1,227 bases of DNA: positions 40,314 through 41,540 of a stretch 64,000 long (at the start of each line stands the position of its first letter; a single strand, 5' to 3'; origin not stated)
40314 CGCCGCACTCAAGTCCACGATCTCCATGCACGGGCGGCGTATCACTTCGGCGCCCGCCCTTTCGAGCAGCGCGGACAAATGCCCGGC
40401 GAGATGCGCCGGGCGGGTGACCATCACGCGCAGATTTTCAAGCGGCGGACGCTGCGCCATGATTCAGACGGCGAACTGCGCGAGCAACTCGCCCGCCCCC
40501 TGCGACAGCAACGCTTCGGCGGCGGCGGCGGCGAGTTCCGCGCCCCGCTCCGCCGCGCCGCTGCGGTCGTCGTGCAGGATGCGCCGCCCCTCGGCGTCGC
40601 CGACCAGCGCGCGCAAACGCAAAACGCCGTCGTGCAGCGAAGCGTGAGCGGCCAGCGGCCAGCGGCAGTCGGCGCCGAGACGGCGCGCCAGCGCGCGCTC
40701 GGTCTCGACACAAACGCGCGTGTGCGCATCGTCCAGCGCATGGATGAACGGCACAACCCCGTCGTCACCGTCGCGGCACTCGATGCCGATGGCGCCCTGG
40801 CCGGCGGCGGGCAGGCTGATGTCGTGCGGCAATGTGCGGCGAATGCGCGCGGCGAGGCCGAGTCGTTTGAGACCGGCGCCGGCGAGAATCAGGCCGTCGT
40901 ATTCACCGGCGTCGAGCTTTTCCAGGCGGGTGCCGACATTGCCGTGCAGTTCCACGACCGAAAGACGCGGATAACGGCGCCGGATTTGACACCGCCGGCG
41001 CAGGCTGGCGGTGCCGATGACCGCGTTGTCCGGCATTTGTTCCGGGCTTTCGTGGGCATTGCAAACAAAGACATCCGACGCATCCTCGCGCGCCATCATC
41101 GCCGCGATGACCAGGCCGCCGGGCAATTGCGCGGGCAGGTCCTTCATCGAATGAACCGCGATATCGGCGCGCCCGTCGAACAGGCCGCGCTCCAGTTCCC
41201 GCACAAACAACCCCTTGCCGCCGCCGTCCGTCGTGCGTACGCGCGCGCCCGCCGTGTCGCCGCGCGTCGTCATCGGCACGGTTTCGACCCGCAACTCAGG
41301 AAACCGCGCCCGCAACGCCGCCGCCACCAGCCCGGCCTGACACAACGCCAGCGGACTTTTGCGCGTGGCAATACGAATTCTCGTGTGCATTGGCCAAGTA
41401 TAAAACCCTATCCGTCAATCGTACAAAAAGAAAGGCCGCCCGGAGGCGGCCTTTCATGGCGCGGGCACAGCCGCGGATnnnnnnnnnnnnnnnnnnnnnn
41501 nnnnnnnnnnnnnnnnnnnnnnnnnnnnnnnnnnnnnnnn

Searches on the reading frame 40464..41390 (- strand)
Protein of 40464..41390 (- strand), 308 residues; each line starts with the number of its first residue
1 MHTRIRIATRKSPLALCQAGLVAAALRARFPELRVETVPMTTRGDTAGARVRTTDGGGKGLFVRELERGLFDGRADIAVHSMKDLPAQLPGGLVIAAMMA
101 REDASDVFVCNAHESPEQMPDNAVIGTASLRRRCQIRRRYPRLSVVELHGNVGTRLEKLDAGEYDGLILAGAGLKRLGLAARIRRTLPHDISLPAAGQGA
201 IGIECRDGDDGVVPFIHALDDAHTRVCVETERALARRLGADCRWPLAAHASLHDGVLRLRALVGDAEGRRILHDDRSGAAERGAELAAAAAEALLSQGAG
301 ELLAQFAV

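Call 31: search_protein_families(library=pfam, proteins=[window:40464-41390:-], max_evalue=0.001)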
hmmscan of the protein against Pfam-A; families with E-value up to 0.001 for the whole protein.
window:40464-41390:- (308 aa): 2 families
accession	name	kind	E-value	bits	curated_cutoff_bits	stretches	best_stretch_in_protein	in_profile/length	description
PF01379.25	Porphobil_deam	-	9.2e-74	247.9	22.1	1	5-210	1-203/207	Porphobilinogen deaminase, dipyromethane cofactor binding domain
PF03900.20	Porphobil_deamC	-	7.1e-11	42.8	26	1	227-295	3-73/74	Porphobilinogen deaminase, C-terminal domain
